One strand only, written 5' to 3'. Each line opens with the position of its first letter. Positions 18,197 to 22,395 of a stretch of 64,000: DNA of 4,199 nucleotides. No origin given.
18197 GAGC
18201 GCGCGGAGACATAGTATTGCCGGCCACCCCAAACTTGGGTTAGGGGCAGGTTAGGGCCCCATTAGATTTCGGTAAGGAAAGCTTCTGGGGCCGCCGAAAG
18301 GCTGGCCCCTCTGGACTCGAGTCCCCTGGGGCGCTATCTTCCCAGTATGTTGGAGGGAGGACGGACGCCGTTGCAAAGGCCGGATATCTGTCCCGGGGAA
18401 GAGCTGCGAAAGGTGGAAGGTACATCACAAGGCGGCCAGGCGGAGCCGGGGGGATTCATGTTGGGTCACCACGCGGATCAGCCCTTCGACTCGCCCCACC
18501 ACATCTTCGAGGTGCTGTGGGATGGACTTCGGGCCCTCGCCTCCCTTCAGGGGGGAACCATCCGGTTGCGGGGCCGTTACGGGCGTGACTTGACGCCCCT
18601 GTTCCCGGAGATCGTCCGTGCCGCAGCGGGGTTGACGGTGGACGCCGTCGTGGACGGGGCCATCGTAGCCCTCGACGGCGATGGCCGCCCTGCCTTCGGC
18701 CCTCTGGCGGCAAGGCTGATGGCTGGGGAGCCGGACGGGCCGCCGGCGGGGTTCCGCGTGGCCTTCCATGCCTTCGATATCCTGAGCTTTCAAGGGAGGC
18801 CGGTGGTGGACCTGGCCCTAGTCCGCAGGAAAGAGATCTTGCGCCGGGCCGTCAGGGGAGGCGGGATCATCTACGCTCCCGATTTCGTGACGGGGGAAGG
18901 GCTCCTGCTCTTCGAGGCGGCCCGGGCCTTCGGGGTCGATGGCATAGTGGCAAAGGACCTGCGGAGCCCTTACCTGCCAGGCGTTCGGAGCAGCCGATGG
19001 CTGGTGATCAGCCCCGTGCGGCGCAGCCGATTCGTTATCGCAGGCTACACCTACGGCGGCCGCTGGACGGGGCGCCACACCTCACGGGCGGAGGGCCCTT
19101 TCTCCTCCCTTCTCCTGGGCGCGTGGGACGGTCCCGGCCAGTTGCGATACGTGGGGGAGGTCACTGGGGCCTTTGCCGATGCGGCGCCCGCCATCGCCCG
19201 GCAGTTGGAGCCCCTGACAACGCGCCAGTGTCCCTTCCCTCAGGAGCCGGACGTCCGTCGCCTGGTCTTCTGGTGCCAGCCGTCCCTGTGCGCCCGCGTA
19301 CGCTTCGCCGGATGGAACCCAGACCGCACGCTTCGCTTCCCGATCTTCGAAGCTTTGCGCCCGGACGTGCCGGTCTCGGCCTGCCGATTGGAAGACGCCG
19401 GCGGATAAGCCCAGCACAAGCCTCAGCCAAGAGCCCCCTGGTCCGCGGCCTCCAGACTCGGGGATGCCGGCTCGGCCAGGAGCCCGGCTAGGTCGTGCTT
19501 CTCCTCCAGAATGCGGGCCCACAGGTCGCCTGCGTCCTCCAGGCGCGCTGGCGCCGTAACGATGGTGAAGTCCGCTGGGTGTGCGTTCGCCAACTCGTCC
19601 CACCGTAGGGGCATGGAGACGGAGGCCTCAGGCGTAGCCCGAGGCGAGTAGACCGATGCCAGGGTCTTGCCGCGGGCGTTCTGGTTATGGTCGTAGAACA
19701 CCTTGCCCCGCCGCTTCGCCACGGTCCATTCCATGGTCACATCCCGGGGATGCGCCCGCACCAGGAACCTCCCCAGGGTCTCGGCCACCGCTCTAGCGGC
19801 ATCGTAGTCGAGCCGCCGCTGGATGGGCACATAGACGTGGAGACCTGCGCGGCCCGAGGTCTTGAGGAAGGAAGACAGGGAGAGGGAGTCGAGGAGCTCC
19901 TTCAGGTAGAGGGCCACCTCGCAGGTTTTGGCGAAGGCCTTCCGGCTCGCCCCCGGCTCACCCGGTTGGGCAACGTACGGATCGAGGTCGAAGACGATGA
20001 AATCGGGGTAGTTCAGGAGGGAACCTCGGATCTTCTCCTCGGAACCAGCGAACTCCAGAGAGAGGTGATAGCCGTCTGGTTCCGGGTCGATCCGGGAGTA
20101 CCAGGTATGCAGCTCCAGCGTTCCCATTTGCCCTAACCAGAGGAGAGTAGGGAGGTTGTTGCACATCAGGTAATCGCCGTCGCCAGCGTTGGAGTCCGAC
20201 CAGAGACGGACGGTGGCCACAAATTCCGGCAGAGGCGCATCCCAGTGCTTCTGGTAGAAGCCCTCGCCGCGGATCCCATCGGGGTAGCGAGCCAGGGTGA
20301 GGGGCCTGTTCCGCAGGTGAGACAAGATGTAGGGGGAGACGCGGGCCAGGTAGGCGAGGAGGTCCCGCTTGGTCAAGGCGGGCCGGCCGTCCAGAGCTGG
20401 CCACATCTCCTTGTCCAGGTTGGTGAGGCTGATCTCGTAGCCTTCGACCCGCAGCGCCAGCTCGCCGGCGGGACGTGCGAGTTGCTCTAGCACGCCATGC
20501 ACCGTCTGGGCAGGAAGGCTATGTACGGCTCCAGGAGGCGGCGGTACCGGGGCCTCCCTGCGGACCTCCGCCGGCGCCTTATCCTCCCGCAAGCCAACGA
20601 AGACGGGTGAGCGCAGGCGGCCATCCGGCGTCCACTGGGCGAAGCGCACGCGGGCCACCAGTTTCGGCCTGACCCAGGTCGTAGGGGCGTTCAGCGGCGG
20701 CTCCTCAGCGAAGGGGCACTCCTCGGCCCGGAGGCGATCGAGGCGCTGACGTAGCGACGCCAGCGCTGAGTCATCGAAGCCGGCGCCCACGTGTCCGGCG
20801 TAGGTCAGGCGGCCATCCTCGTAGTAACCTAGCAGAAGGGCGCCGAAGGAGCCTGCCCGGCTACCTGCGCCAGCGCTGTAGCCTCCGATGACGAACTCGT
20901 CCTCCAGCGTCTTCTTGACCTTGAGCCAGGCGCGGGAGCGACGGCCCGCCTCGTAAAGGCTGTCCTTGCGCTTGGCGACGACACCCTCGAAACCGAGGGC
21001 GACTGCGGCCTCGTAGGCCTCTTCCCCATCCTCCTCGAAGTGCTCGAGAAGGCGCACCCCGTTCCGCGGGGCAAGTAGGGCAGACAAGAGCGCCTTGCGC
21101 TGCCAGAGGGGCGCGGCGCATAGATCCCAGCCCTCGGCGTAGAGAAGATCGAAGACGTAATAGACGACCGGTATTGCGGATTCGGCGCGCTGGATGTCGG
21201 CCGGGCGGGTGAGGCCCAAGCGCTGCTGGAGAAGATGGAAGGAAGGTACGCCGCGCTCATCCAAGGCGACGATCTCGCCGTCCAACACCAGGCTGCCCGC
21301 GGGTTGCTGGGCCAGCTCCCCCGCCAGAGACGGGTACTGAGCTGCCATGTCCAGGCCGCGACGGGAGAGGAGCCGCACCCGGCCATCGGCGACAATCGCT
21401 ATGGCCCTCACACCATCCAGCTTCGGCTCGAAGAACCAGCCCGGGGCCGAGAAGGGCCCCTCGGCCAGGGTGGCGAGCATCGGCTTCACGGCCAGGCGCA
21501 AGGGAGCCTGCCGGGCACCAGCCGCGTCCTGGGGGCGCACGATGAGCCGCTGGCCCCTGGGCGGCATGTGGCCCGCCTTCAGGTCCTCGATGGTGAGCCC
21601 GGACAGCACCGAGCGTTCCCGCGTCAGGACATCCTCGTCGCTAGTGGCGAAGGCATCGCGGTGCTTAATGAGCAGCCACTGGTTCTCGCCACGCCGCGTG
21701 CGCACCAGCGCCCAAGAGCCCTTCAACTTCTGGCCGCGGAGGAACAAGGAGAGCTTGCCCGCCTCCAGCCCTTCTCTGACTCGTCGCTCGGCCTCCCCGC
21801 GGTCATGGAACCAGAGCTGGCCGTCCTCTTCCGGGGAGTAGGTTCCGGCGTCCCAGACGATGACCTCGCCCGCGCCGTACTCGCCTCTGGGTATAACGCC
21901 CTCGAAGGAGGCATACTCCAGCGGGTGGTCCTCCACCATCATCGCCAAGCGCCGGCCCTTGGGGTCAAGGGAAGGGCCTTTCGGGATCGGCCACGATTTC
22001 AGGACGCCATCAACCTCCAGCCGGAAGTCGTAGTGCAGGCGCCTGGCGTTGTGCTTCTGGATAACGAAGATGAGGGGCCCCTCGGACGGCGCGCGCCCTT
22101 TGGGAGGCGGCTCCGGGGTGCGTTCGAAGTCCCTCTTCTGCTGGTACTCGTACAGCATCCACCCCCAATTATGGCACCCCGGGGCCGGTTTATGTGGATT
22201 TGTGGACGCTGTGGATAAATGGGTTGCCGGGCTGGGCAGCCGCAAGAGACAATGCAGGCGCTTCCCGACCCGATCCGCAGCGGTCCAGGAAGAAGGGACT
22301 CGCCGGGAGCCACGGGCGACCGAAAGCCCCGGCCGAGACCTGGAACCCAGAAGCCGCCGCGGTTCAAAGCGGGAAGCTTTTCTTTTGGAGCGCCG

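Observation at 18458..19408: Ligase-dead ATP-dependent DNA ligase paralog next to LigD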

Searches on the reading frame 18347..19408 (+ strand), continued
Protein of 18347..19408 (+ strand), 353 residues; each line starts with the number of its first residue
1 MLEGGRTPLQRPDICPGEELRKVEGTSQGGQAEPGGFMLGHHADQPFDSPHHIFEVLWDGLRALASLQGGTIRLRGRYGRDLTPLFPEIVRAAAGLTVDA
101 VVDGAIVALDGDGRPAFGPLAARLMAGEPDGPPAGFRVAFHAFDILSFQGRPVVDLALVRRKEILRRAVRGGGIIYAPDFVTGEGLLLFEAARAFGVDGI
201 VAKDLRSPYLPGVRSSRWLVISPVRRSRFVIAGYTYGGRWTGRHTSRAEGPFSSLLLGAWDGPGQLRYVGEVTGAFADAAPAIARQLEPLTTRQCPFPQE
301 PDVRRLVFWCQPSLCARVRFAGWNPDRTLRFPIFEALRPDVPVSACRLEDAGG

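Call 55: search_protein_families(library=ncbifam, proteins=[L036:9989-10948:+, L024:9974-10927:+, L035:9971-10915:+, L014:9198-10142:+, L027:9989-10963:+, L004:9992-10963:+], max_evalue=1e-20)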
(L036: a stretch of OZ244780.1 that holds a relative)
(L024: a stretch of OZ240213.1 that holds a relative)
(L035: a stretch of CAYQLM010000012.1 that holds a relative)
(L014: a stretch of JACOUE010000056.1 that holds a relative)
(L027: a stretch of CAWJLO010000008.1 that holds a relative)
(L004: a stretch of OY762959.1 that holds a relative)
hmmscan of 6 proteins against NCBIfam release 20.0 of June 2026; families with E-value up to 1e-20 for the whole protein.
L036:9989-10948:+ (320 aa): 11 families
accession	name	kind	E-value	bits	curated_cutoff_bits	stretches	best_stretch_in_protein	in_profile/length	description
TIGR02779.1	NHEJ_ligase_lig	equivalog_domain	2e-73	247.3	227.75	1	4-314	1-301/302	non-homologous end-joining DNA ligase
NF007210.0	PRK09632.1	equivalog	1.7e-64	218.4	989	1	2-314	478-778/781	ATP-dependent DNA ligase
TIGR02776.1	NHEJ_ligase_prk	equivalog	5e-61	207.3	373.2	1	17-317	5-296/587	DNA ligase D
NF004628.0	PRK05972.1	subfamily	8.5e-60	202.8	895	1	2-314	244-546/870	ATP-dependent DNA ligase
NF005796.0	PRK07636.1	subfamily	4.3e-43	147.4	337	1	3-202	4-198/275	ATP-dependent DNA ligase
NF006078.0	PRK08224.1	equivalog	2.4e-41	141.9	296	1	2-316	9-332/350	ATP-dependent DNA ligase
TIGR00574.1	dnl1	superfamily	1.2e-32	113.4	217.8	1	2-292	170-483/527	ATP-dependent DNA ligase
NF002868.0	PRK03180.1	equivalog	2.3e-27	95.9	641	1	2-210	184-401/509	ATP-dependent DNA ligase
NF041331.1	LigA_Halo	equivalog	1.8e-26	92.8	830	1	20-312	250-540/552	ATP-dependent DNA ligase LigA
NF007211.0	PRK09633.1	equivalog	5.3e-25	87.8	774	1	4-212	3-230/610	DNA ligase D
NF006701.0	PRK09247.1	equivalog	1.5e-23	83.5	543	1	14-190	222-407/540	ATP-dependent DNA ligase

L024:9974-10927:+ (318 aa): 12 families
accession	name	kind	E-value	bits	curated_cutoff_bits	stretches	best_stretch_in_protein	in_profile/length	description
TIGR02779.1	NHEJ_ligase_lig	equivalog_domain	3.5e-87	292.4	227.75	1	9-312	1-301/302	non-homologous end-joining DNA ligase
NF007210.0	PRK09632.1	equivalog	3.4e-73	247.2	989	1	6-314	477-780/781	ATP-dependent DNA ligase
TIGR02776.1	NHEJ_ligase_prk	equivalog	6.2e-71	240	373.2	1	24-315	7-296/587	DNA ligase D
NF004628.0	PRK05972.1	subfamily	3e-70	237.4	895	1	2-315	239-549/870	ATP-dependent DNA ligase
NF006078.0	PRK08224.1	equivalog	5.6e-53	180.1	296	1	3-315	5-333/350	ATP-dependent DNA ligase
TIGR00574.1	dnl1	superfamily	3.6e-48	164.6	217.8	1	23-312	191-517/527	ATP-dependent DNA ligase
NF005796.0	PRK07636.1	subfamily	5.1e-48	163.6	337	1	7-301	3-272/275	ATP-dependent DNA ligase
NF002868.0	PRK03180.1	equivalog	6.2e-35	120.8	641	1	23-306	205-491/509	ATP-dependent DNA ligase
NF041331.1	LigA_Halo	equivalog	1.1e-33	116.6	830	1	25-311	250-541/552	ATP-dependent DNA ligase LigA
NF007211.0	PRK09633.1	equivalog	1.7e-33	115.9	774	1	13-314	7-310/610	DNA ligase D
NF006701.0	PRK09247.1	equivalog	1.9e-32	112.9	543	1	19-311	222-525/540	ATP-dependent DNA ligase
TIGR04120.1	DNA_lig_bact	equivalog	4.5e-28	98.5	400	1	19-309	218-514/526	cisplatin damage response ATP-dependent DNA ligase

L035:9971-10915:+ (315 aa): 9 families
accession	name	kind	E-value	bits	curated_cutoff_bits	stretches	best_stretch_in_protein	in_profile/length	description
TIGR02779.1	NHEJ_ligase_lig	equivalog_domain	5.4e-66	222.9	227.75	1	11-315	2-300/302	non-homologous end-joining DNA ligase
NF007210.0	PRK09632.1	equivalog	5e-61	207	989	1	4-314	474-776/781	ATP-dependent DNA ligase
TIGR02776.1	NHEJ_ligase_prk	equivalog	1.9e-53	182.3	373.2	1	24-315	6-292/587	DNA ligase D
NF004628.0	PRK05972.1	subfamily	1.9e-49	168.5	895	1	6-314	242-544/870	ATP-dependent DNA ligase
NF005796.0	PRK07636.1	subfamily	6.6e-37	127.2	337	1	9-304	4-271/275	ATP-dependent DNA ligase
NF006078.0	PRK08224.1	equivalog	5.2e-35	121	296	1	8-268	9-268/350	ATP-dependent DNA ligase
TIGR00574.1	dnl1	superfamily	3.4e-28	98.6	217.8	1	25-264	192-449/527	ATP-dependent DNA ligase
NF002868.0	PRK03180.1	equivalog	4.2e-25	88.4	641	1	24-237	205-419/509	ATP-dependent DNA ligase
NF041331.1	LigA_Halo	equivalog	6.7e-25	87.6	830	1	26-314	250-540/552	ATP-dependent DNA ligase LigA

L014:9198-10142:+ (315 aa): 9 families
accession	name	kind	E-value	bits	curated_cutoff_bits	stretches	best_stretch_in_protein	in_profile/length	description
TIGR02779.1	NHEJ_ligase_lig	equivalog_domain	1.9e-70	237.5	227.75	1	4-312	1-301/302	non-homologous end-joining DNA ligase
NF007210.0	PRK09632.1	equivalog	1.6e-64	218.5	989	1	2-314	478-780/781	ATP-dependent DNA ligase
TIGR02776.1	NHEJ_ligase_prk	equivalog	5.8e-58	197.2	373.2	1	20-314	8-295/587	DNA ligase D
NF004628.0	PRK05972.1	subfamily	4.9e-56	190.4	895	1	2-314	244-548/870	ATP-dependent DNA ligase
NF005796.0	PRK07636.1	subfamily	9.7e-41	139.7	337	1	2-206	3-198/275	ATP-dependent DNA ligase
NF006078.0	PRK08224.1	equivalog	1.9e-39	135.6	296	1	2-261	9-263/350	ATP-dependent DNA ligase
NF002868.0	PRK03180.1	equivalog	1.1e-30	106.8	641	1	2-253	184-441/509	ATP-dependent DNA ligase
NF041331.1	LigA_Halo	equivalog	6.9e-27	94.2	830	1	3-260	230-493/552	ATP-dependent DNA ligase LigA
TIGR00574.1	dnl1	superfamily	3.9e-24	85.2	217.8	1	2-258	170-447/527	ATP-dependent DNA ligase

L027:9989-10963:+ (325 aa): 9 families
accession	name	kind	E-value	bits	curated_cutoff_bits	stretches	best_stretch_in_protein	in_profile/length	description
TIGR02779.1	NHEJ_ligase_lig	equivalog_domain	7.9e-65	219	227.75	1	4-323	1-301/302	non-homologous end-joining DNA ligase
NF007210.0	PRK09632.1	equivalog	3.1e-61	207.7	989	1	2-325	478-780/781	ATP-dependent DNA ligase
TIGR02776.1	NHEJ_ligase_prk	equivalog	9.1e-52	176.7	373.2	1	17-324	5-294/587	DNA ligase D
NF004628.0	PRK05972.1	subfamily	2.7e-50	171.4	895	1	2-324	244-547/870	ATP-dependent DNA ligase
NF005796.0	PRK07636.1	subfamily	8.1e-39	133.4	337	1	2-312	3-272/275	ATP-dependent DNA ligase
NF006078.0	PRK08224.1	equivalog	1.3e-30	106.5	296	1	2-274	9-267/350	ATP-dependent DNA ligase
NF041331.1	LigA_Halo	equivalog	1.6e-28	99.6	830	1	22-321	252-540/552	ATP-dependent DNA ligase LigA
TIGR00574.1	dnl1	superfamily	1.8e-26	93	217.8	1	18-318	191-512/527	ATP-dependent DNA ligase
NF002868.0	PRK03180.1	equivalog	1.9e-26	92.8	641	1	2-254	184-431/509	ATP-dependent DNA ligase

L004:9992-10963:+ (324 aa): 8 families
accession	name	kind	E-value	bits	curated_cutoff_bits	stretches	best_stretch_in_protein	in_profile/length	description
TIGR02779.1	NHEJ_ligase_lig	equivalog_domain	2.1e-63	214.4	227.75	1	3-319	1-301/302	non-homologous end-joining DNA ligase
NF007210.0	PRK09632.1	equivalog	4.9e-59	200.4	989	1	3-313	480-772/781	ATP-dependent DNA ligase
TIGR02776.1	NHEJ_ligase_prk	equivalog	9.1e-52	176.7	373.2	1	19-320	8-294/587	DNA ligase D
NF004628.0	PRK05972.1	subfamily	7.3e-48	163.3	895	1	10-318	253-545/870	ATP-dependent DNA ligase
NF005796.0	PRK07636.1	subfamily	3.8e-37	127.9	337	1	1-205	3-198/275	ATP-dependent DNA ligase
NF006078.0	PRK08224.1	equivalog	7.6e-33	113.9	296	1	2-266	10-261/350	ATP-dependent DNA ligase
NF002868.0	PRK03180.1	equivalog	1.8e-24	86.3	641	1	18-202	206-391/509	ATP-dependent DNA ligase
NF007211.0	PRK09633.1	equivalog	4.1e-21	75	774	1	3-205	3-220/610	DNA ligase D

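Call 56: find_encoding_contigs(protein=P0067, flank=8000, max_places=2)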
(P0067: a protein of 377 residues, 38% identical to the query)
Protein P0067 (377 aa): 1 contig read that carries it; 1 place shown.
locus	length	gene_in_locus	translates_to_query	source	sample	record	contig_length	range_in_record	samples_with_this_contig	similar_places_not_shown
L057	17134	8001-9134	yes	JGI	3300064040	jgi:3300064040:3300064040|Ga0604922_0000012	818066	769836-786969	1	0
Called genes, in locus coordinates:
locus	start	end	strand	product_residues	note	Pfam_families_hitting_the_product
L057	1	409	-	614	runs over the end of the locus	PF18158:AidB_N, PF02770:Acyl-CoA_dh_M, PF00441:Acyl-CoA_dh_1, PF08028:Acyl-CoA_dh_2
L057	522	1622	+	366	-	PF03824:NicO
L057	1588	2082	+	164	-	PF01641:SelR, PF24046:At4g08330 (faint)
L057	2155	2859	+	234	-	PF00300:His_Phos_1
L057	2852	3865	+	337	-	PF01636:APH, PF02958:EcKL, PF07914:DUF1679 (weak)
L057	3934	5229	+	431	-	PF02771:Acyl-CoA_dh_N, PF02770:Acyl-CoA_dh_M, PF00441:Acyl-CoA_dh_1, PF08028:Acyl-CoA_dh_2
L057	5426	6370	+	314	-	-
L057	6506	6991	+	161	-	PF03473:MOSC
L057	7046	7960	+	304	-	PF02735:Ku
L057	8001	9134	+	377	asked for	PF01068:DNA_ligase_A_M, PF04679:DNA_ligase_A_C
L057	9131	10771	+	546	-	PF13298:LigD_N, PF01068:DNA_ligase_A_M, PF04679:DNA_ligase_A_C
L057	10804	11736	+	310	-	PF00226:DnaJ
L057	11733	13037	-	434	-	PF05977:MFS_3, PF07690:MFS_1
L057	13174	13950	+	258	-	PF01012:ETF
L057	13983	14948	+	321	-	PF01012:ETF, PF00766:ETF_alpha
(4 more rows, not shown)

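Call 57: find_encoding_contigs(protein=P0064, flank=8000, max_places=2)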
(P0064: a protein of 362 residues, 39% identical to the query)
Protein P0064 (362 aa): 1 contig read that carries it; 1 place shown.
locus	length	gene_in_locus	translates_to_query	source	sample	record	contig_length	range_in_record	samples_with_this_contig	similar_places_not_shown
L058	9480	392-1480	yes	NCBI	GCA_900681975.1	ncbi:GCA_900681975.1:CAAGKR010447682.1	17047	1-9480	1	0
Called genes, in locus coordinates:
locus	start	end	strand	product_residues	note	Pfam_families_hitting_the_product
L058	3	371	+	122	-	?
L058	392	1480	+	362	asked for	PF01068:DNA_ligase_A_M, PF04679:DNA_ligase_A_C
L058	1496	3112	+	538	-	PF13298:LigD_N, PF01068:DNA_ligase_A_M, PF04679:DNA_ligase_A_C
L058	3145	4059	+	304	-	PF00226:DnaJ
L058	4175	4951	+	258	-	PF01012:ETF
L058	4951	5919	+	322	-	PF01012:ETF, PF00766:ETF_alpha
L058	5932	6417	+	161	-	PF05932:CesT (faint), PF10722:YbjN (weak)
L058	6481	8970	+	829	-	PF02190:LON_substr_bdg, PF00004:AAA, PF07728:AAA_5, PF22667:Lon_lid, PF05362:Lon_C, PF13541:ChlI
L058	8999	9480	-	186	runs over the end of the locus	-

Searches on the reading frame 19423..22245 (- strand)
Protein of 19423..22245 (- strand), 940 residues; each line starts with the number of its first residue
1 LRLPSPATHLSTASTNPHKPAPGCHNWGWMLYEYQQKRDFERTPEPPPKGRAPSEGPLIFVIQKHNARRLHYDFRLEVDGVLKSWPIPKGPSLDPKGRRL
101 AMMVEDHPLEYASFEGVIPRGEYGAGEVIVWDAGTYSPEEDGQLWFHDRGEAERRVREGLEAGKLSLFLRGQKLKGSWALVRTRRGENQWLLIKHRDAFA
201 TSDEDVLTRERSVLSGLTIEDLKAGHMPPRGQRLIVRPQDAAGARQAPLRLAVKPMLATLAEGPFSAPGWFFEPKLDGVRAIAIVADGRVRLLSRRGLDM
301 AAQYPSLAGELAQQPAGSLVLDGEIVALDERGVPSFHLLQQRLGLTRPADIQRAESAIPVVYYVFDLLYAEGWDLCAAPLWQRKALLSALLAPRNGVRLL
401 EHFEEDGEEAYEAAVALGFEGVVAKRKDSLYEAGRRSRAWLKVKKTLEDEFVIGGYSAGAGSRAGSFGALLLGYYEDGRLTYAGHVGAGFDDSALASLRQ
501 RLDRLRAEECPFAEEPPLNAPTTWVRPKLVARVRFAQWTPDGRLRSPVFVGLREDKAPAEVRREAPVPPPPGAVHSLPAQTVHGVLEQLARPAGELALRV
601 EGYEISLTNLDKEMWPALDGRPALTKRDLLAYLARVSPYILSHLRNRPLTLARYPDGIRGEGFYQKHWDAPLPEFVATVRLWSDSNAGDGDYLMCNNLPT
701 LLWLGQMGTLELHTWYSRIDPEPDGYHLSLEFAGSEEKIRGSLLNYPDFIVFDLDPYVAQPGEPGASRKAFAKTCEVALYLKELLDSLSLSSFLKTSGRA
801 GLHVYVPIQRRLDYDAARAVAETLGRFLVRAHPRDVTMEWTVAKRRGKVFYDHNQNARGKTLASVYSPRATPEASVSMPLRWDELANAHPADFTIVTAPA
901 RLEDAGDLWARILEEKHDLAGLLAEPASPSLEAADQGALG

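Call 4: search_protein_families(library=pfam, proteins=[window:19423-22245:-], max_evalue=0.01)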
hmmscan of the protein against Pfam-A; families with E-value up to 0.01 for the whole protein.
window:19423-22245:- (940 aa): 5 families
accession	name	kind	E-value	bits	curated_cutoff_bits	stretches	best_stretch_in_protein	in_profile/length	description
PF21686.3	LigD_Prim-Pol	-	1.9e-83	280.4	27.4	1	625-909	1-254/254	LigD, primase-polymerase domain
PF13298.12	LigD_N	-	1.8e-42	144.2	31.1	1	63-182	1-107/107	DNA Ligase D 3'-phosphoesterase domain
PF01068.26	DNA_ligase_A_M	-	2.8e-34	119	26.2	1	255-444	1-204/204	ATP dependent DNA ligase domain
PF04679.21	DNA_ligase_A_C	-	8.7e-31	106.6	27.5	1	463-556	1-94/94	ATP dependent DNA ligase C terminal region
PF09414.15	RNA_ligase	-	0.00042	20.9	27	1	270-444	3-171/171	RNA ligase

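Call 5: search_protein_families(library=ncbifam, proteins=[window:19423-22245:-], max_evalue=0.01)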
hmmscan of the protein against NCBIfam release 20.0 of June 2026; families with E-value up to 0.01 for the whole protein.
window:19423-22245:- (940 aa): 15 families
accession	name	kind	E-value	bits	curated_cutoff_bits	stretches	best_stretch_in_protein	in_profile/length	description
NF004628.0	PRK05972.1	subfamily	1.4e-225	751.3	895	1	31-920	6-859/870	ATP-dependent DNA ligase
NF007210.0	PRK09632.1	equivalog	1.1e-191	639.1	989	2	31-564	301-780/781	ATP-dependent DNA ligase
TIGR02776.1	NHEJ_ligase_prk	equivalog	2.1e-161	538.7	373.2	2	267-721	4-424/587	DNA ligase D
TIGR02779.1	NHEJ_ligase_lig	equivalog_domain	1.8e-92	309.8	227.75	1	255-562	1-301/302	non-homologous end-joining DNA ligase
NF007211.0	PRK09633.1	equivalog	1.7e-87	294.3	774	3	745-918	430-596/610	DNA ligase D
TIGR02778.1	ligD_pol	equivalog_domain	7.4e-70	235.4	214.7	1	605-886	1-244/245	non-homologous end-joining DNA ligase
TIGR02777.1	LigD_PE_dom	equivalog_domain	3.5e-63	212.1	144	1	31-197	1-155/156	DNA ligase D, 3'-phosphoesterase domain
NF005796.0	PRK07636.1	subfamily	3.8e-45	154.2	337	1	253-552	3-273/275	ATP-dependent DNA ligase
TIGR00574.1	dnl1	superfamily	3.9e-42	144.6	217.8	1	249-563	166-518/527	ATP-dependent DNA ligase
NF006078.0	PRK08224.1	equivalog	3.6e-39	134.7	296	1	247-561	3-329/350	ATP-dependent DNA ligase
NF002868.0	PRK03180.1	equivalog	2e-38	132.4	641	1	252-560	183-495/509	ATP-dependent DNA ligase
NF041331.1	LigA_Halo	equivalog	5.5e-31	107.7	830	1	273-560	252-540/552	ATP-dependent DNA ligase LigA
NF006701.0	PRK09247.1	equivalog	2.1e-27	96.3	543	1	239-498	198-465/540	ATP-dependent DNA ligase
TIGR04120.1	DNA_lig_bact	equivalog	1.1e-25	90.7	400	1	252-498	201-456/526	cisplatin damage response ATP-dependent DNA ligase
NF006592.0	PRK09125.1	equivalog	5.9e-12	45.2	200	1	255-493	31-246/283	DNA ligase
